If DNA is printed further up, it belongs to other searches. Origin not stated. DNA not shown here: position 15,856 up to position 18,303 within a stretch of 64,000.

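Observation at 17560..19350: One ~150-aa module inserted into two different surface-protein scaffolds of the same PUL (SusD-like and DUF1735 lipoprotein)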

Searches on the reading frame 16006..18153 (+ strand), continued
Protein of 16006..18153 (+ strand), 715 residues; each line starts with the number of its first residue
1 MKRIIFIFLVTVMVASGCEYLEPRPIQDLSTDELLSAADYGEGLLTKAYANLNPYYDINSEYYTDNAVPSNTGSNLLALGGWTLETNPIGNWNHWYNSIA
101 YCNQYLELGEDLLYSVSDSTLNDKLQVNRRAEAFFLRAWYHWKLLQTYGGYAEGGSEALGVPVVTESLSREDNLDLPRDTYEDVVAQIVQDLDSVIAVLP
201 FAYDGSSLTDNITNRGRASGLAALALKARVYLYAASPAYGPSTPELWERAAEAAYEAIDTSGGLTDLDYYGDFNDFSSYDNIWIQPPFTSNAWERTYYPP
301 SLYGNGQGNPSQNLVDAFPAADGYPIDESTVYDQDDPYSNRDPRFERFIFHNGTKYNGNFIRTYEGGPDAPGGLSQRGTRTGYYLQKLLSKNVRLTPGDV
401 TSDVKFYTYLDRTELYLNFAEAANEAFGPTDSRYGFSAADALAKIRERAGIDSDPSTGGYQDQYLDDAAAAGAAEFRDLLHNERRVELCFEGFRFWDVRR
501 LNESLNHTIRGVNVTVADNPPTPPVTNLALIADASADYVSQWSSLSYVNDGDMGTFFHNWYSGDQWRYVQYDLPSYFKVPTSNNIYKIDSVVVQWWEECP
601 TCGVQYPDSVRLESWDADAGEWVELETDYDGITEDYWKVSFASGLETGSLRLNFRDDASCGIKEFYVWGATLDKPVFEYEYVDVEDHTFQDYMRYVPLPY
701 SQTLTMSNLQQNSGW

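Call 73: find_related_loci(query=A2, collection=genome_contigs, flank=5000)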
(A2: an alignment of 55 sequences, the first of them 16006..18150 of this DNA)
Query A2 (715 aa) in genome_contigs; peptide patterns used: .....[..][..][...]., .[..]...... (x = any residue, [..] = any of these).
600 stretches matched a pattern (row limit reached: there are more); 547 encode a relative of the query (tblastn E <= 1e-3); the best 80 are kept; 80 distinct loci.
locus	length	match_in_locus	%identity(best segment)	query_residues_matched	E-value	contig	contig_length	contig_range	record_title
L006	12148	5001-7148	74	1-715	0e+0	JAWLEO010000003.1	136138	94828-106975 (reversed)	MAG: Bacteroidales bacterium isolate 20BLK6-1.bin.66 NODE_25_length_136138_cov_6.278575, whole genome shotgun sequence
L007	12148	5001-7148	73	1-715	0e+0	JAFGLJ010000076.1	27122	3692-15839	MAG: Bacteroidales bacterium isolate Zod_Metabat.397 k87_14607185, whole genome shotgun sequence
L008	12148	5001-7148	74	1-715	0e+0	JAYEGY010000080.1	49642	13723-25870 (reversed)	MAG: Bacteroidota bacterium isolate MAG233 MAG233_80, whole genome shotgun sequence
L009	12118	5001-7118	56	1-715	0e+0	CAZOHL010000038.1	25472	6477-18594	MAG TPA_asm: uncultured Rikenella sp. isolate SRP278314_co1_10 genome assembly, contig: NODE_2437_length_25472_cov_13.33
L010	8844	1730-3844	56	1-715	0e+0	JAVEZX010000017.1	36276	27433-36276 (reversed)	MAG: Bacteroidales bacterium isolate BF4_76 NODE_3320_length_36276_cov_7.408116_Biofilm4, whole genome shotgun sequence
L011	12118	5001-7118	55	1-715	0e+0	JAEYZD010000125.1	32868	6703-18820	MAG: Bacteroidetes bacterium isolate OH_CBlB_76 k127_1074661, whole genome shotgun sequence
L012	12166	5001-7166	53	1-715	0e+0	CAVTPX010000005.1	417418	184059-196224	MAG: uncultured Bacteroidales bacterium isolate MFD00905.bin.1.96 genome assembly, contig: contig_21705, whole genome sh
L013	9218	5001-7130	50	1-715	0e+0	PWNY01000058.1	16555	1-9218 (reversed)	MAG: Bacteroidales bacterium isolate CSSed10_347 CS-Sed10-C7069, whole genome shotgun sequence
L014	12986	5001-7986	62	1-715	0e+0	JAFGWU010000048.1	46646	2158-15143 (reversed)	MAG: Bacteroidales bacterium isolate ZodW_Metabat.292 k87_6381809, whole genome shotgun sequence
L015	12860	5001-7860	60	2-715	0e+0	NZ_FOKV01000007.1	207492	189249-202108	Zunongwangia mangrovi strain DSM 24499, whole genome shotgun sequence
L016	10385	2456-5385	61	1-715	0e+0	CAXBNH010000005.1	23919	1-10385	MAG TPA_asm: uncultured Algibacter sp. isolate ERR2762110_binner23_Refined_52 genome assembly, contig: ERZ3422254.1389,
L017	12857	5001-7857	64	2-715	0e+0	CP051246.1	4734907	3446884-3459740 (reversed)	MAG: Salegentibacter sp. isolate oa5 chromosome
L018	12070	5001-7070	57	18-715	0e+0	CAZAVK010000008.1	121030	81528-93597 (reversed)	MAG TPA_asm: uncultured Rikenella sp. isolate binchicken_co87_348 genome assembly, contig: NODE_162_length_121030_cov_12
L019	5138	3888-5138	61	1-418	2e-167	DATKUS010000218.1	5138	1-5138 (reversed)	MAG TPA_asm: Bacteroidales bacterium isolate SMAG_U14113 k141_2082244, whole genome shotgun sequence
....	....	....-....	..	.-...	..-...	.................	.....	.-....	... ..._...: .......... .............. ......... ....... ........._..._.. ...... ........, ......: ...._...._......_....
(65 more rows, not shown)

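Call 79: find_encoding_contigs(protein=P0001, flank=1000, max_places=2)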
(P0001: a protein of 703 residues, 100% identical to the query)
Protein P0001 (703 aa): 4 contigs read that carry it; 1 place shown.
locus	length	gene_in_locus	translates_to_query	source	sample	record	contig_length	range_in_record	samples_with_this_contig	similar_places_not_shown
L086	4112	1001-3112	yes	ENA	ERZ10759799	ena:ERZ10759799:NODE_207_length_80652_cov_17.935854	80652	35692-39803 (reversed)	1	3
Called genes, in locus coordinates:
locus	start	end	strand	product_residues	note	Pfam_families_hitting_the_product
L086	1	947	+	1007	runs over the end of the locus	PF13620:CarboxypepD_reg, PF13715:CarbopepD_reg_2 (weak), PF07715:Plug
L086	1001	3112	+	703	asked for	PF14322:SusD-like_3, PF07980:SusD_RagB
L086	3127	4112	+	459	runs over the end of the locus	PF08522:BT_3987-like_N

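Call 89: find_encoding_contigs(protein=P0070, flank=8000, max_places=1)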
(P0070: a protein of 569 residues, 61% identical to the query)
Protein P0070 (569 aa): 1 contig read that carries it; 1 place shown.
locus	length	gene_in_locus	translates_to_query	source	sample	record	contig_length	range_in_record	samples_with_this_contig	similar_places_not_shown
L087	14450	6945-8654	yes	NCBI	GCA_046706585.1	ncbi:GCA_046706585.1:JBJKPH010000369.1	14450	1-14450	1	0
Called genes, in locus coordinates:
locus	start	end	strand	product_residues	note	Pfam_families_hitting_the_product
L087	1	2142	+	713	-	?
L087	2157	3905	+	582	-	PF14322:SusD-like_3, PF07980:SusD_RagB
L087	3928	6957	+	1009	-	PF13620:CarboxypepD_reg, PF13715:CarbopepD_reg_2 (faint)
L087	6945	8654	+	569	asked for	PF14322:SusD-like_3, PF07980:SusD_RagB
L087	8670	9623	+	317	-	PF08522:BT_3987-like_N, PF14274:BT_3044-like_C (weak)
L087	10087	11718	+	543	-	PF00884:Sulfatase, PF16347:SGSH_C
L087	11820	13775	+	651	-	PF00884:Sulfatase, PF01663:Phosphodiest (weak), PF02995:DUF229 (weak), PF16347:SGSH_C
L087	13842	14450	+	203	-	?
